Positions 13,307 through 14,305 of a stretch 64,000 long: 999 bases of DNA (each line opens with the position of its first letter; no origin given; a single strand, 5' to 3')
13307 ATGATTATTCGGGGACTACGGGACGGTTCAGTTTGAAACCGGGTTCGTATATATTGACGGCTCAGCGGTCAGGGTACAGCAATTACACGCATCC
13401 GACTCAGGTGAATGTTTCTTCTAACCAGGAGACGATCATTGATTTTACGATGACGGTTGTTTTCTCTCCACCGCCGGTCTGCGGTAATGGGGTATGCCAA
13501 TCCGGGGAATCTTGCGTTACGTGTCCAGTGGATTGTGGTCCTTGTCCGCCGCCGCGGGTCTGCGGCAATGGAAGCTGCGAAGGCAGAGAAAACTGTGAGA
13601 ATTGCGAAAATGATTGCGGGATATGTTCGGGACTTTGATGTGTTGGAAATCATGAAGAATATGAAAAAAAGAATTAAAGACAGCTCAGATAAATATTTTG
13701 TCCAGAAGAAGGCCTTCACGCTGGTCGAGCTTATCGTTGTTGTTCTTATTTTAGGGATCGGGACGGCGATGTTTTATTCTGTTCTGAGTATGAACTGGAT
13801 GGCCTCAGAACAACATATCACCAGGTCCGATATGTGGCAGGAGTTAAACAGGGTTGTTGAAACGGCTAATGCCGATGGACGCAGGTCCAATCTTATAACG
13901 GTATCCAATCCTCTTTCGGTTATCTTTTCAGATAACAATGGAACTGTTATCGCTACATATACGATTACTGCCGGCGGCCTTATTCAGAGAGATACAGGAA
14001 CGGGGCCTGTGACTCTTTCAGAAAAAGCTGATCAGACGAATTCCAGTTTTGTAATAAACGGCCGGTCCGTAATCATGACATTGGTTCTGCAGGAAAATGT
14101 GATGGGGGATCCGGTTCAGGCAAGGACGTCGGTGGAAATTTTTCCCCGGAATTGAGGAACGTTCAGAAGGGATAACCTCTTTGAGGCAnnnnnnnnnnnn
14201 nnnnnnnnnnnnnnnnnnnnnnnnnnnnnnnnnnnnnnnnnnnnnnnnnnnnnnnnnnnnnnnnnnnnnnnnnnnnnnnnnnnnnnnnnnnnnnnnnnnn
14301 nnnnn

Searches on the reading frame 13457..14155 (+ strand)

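Call 66: search_protein_families(library=pfam, proteins=[window:13457-14155:+], max_evalue=0.00001)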
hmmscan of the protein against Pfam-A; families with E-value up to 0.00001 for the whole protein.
window:13457-14155:+ (232 aa): 1 family
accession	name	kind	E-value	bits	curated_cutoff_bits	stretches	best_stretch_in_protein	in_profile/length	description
PF07963.17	N_methyl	-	1.6e-06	27.8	21.2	1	84-107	4-27/27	Prokaryotic N-terminal methylation motif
